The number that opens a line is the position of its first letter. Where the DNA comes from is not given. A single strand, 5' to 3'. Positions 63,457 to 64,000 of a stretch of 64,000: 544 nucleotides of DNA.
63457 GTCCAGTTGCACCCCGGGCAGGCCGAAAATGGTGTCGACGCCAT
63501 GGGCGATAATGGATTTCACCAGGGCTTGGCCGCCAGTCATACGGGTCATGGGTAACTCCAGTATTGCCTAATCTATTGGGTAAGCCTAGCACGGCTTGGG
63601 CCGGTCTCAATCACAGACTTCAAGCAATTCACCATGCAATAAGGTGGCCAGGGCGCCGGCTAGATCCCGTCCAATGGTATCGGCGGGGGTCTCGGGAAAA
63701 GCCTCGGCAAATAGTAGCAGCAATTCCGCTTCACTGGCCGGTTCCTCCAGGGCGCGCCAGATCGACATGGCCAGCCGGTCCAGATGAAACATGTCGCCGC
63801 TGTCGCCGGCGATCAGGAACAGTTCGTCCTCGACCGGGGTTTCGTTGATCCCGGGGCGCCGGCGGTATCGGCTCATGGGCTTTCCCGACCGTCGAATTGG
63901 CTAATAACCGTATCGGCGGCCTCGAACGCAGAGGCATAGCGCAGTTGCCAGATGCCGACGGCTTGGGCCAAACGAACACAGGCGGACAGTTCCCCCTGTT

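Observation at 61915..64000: PqqD-family RRE-like protein coupled to an unknown upstream gene and adjacent to a TPP-dependent enzyme: non-canonical RiPP/PQQ-like cluster cut by the window edge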

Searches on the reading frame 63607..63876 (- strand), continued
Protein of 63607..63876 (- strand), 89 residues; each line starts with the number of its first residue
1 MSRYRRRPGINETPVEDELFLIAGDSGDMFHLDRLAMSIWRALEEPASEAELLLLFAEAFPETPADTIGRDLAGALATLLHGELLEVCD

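Call 66: find_encoding_contigs(protein=P0032, flank=6000, max_places=1)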
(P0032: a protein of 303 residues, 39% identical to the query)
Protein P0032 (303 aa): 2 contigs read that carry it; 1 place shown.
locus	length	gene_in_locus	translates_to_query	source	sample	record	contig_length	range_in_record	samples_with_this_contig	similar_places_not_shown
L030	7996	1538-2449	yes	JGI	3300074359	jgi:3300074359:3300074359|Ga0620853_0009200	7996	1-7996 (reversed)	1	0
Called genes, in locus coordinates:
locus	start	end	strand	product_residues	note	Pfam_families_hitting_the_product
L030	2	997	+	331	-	PF00512:HisKA (weak), PF02518:HATPase_c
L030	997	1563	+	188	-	PF00072:Response_reg, PF02954:HTH_8 (faint)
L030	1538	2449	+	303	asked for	-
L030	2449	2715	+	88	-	PF05402:PqqD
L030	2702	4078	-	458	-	PF25919:BSH_CusB (faint), PF25994:HH_AprE, PF26002:Beta-barrel_AprE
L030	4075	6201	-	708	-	PF00664:ABC_membrane, PF00005:ABC_tran, PF13304:AAA_21 (faint)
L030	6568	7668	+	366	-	-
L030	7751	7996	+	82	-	?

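Call 68: predict_structure(alignment_id=A6)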
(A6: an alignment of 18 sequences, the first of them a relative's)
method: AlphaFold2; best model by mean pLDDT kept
length: 89 residues; sequences in the alignment: 18
mean_pLDDT: 75.6   pTM: 0.66
mean pLDDT of the five models: 75.6, 75.2, 74.4, 72.3, 70.0
residues with pLDDT >= 90: 0; 70-90: 64; 50-70: 23; < 50: 2
segments of 3 or more residues with pLDDT < 50: none
pLDDT, mean of each block of 10 residues (from residue 1): 79 60 52 72 85 85 83 82 83
secondary structure, 60 per line:
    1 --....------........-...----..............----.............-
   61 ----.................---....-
elements in order: E3-6 H13-20 H29-42 H49-59 H65-81 E85-88

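Call 71: fold_search(model_id=the predicted structure, library=pdb)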
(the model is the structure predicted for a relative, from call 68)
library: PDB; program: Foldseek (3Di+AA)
matches with E <= 10: 100; with E <= 0.001: 0
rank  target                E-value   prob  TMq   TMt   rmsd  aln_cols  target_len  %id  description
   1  5v1v_A                6.5e-01  0.90  0.51  0.52   1.9        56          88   28  TbiB1 in Complex with the TbiA(alpha) Leader Peptide (released 2018-09-05)
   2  5v1u_C                1.2e+00  0.85  0.54  0.56   1.1        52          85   31  TbiB1 in Complex with the TbiA(beta) Leader Peptide (released 2018-09-05)
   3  5v1u_D                1.4e+00  0.82  0.54  0.57   1.2        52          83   31  TbiB1 in Complex with the TbiA(beta) Leader Peptide (released 2018-09-05)
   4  5v1u_B                1.5e+00  0.75  0.50  0.51   1.1        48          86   33  TbiB1 in Complex with the TbiA(beta) Leader Peptide (released 2018-09-05)
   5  9g05_A                1.6e+00  0.54  0.45  0.05   2.2        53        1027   13  Structure of MadB, a class I dehydrates from Clostridium maddingley, in complex with its substrate (released 2025-07-16)
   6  5doo_B                1.6e+00  0.35  0.59  0.12   8.3       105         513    8  The structure of PKMT2 from Rickettsia typhi (released 2016-08-10)
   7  9g04_B                1.9e+00  0.47  0.45  0.05   2.2        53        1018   13  Structure of MadB, a class I dehydrates from Clostridium maddingley in the apo state (released 2025-07-16)
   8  6ghy_A                2.0e+00  0.11  0.33  0.19   7.4        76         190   18  Structure of Lytic Transglycosylase MltE inactive mutant E64Q from E.coli (released 2018-10-31)
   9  8bmw_E                2.0e+00  0.06  0.26  0.21  11.0        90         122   13  SsoCsm (released 2023-03-01)
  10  6ghy_B                2.6e+00  0.09  0.33  0.19   7.3        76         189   18  Structure of Lytic Transglycosylase MltE inactive mutant E64Q from E.coli (released 2018-10-31)
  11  7mhd                  2.7e+00  0.12  0.39  0.16   6.1        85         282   14  Thioesterase Domain of Human Fatty Acid Synthase (FASN-TE) binding a competitive inhibitor SBP-7635 (released 2022-04-20)
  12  6jx3_B                2.9e+00  0.14  0.48  0.49   6.8        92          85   17  Lasso peptide synthetase B1 complexed with the leader peptide (released 2019-06-26)
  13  2px6_A                2.9e+00  0.11  0.38  0.17   7.1        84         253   12  Crystal structure of the thioesterase domain of human fatty acid synthase inhibited by Orlistat (released 2007-07-10)
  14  6gi3                  2.9e+00  0.06  0.28  0.17   8.0        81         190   18  Structure of Lytic Transglycosylase MltE mutant S73A from E.coli (released 2018-10-10)
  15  3tjm                  3.3e+00  0.11  0.39  0.17   5.7        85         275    9  Crystal Structure of the Human Fatty Acid Synthase Thioesterase Domain with an Activate Site-Specific Polyunsaturated Fa (released 2011-09-28)
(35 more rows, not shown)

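Call 82: search_protein_families(library=padloc, proteins=[P0001, window:63607-63876:-], max_evalue=0.01)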
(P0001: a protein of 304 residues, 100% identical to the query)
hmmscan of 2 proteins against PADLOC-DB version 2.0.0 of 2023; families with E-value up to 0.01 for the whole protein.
P0001 (304 aa): 3 families
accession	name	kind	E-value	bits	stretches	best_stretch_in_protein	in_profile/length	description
PDLC04178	HEC-01A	-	0.0023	15.1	1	110-137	19-45/399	-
PDLC04135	mad3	-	0.005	14.4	1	115-137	17-39/374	mads_3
PDLC04891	PDC-S06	-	0.0099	12.3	0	120-140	100-120/858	-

window:63607-63876:- (89 aa): 0 families

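Call 83: search_protein_representatives(alignment_id=A4)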
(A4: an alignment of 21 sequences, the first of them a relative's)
Query: 21 sequences, 294 profile positions. Proteins with E-value up to 0.001 (for the whole library): 27257; up to 1e-10: 2260; up to 1e-30: 501. The best 150 are listed.
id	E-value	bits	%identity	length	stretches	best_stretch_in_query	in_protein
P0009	9.7e-130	448.3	-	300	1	3-292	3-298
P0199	2.2e-87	309.3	-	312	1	9-290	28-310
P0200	3.5e-81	288.9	-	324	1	11-292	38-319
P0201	1.8e-79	283.3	-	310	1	11-292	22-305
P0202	3.3e-79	282.4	-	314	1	6-293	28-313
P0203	5.2e-75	268.7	-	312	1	11-292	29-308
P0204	1.7e-73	263.7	-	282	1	8-291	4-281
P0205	2.1e-73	263.4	-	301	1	7-289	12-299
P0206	9.8e-72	257.9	-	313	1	16-290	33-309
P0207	4.7e-70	252.4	-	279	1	9-288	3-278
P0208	2.6e-69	249.9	-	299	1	17-290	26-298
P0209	6.8e-69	248.6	-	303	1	16-291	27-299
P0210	4.9e-68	245.8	-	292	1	6-287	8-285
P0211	7.2e-68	245.2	-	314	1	9-289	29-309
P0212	8.8e-68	244.9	-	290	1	10-289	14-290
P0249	1.3e-57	211.5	-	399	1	9-289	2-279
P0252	1.5e-56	208.0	-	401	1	17-292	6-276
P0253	3.6e-56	206.8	-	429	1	13-287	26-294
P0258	1.1e-55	205.2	-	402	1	10-290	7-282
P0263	6.6e-55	202.7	-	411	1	9-290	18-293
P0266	3.7e-54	200.2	-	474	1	17-289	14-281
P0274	1.7e-52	194.7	-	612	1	20-292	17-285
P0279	4.9e-52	193.2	-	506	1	14-289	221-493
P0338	2.2e-48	181.2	-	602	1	9-290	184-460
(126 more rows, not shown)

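Call 84: search_protein_families(library=pfam, proteins=[P0249, P0252, P0253, P0258, P0263, P0266, P0274, P0279, P0338, P0199], max_evalue=0.01)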
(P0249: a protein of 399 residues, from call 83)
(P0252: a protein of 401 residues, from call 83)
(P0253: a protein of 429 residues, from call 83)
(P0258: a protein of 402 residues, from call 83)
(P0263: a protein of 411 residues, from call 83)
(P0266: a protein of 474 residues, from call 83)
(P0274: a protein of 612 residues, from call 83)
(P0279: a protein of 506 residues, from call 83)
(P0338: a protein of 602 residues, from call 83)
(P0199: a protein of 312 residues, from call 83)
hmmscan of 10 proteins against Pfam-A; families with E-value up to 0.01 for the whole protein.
P0249 (399 aa): 3 families
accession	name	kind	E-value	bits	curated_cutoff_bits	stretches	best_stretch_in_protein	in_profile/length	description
PF05402.18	PqqD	-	1.7e-13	51.1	23.4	1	325-392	1-67/67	Coenzyme PQQ synthesis protein D (PqqD)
PF02845.22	CUE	-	0.002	18.2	21.1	1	359-381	4-26/42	CUE domain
PF21796.3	Cac1_C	-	0.0095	16.4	24.3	0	352-380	11-39/55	Chromatin assembly factor 1 subunit Cac1, C-terminal domain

P0252 (401 aa): 1 family
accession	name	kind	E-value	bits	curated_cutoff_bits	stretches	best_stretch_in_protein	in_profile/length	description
PF05402.18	PqqD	-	7.3e-13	49.1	23.4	1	322-387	3-67/67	Coenzyme PQQ synthesis protein D (PqqD)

P0253 (429 aa): 1 family
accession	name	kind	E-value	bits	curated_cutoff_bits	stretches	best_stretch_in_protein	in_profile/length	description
PF05402.18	PqqD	-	4.8e-08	33.6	23.4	1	344-410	2-67/67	Coenzyme PQQ synthesis protein D (PqqD)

P0258 (402 aa): 2 families
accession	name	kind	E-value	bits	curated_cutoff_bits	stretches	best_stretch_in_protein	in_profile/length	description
PF05402.18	PqqD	-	2.2e-13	50.8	23.4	1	329-395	2-67/67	Coenzyme PQQ synthesis protein D (PqqD)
PF02845.22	CUE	-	0.0015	18.6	21.1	1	360-381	2-23/42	CUE domain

P0263 (411 aa): 1 family
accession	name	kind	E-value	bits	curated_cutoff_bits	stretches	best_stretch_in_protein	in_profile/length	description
PF05402.18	PqqD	-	4.9e-12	46.4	23.4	1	340-407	1-67/67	Coenzyme PQQ synthesis protein D (PqqD)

P0266 (474 aa): 1 family
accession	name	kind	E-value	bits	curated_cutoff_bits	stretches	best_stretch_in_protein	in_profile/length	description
PF05402.18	PqqD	-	0.0053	17.5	23.4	0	339-397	10-67/67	Coenzyme PQQ synthesis protein D (PqqD)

P0274 (612 aa): 1 family
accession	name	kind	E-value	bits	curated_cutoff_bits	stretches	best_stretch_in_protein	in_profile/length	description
PF05402.18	PqqD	-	1.3e-06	29.1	23.4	1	334-399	3-67/67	Coenzyme PQQ synthesis protein D (PqqD)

P0279 (506 aa): 0 families

P0338 (602 aa): 1 family
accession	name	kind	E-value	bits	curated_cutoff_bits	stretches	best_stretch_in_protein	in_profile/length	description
PF05402.18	PqqD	-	3.4e-08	34.1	23.4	1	515-579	4-67/67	Coenzyme PQQ synthesis protein D (PqqD)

P0199 (312 aa): 1 family
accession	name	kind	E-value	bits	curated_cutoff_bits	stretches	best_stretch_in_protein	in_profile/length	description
PF07475.17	Hpr_kinase_C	-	0.0062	16.5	33.3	1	123-167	9-53/171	HPr Serine kinase C-terminal domain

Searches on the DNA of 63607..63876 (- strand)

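Call 78: search_rna_families(source=L002, start=7400, end=10400, threshold=evalue, max_evalue=1)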
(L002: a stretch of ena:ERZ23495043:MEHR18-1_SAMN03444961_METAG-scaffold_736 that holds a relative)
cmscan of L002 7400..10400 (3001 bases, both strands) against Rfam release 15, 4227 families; matches with E-value up to 1: 0.
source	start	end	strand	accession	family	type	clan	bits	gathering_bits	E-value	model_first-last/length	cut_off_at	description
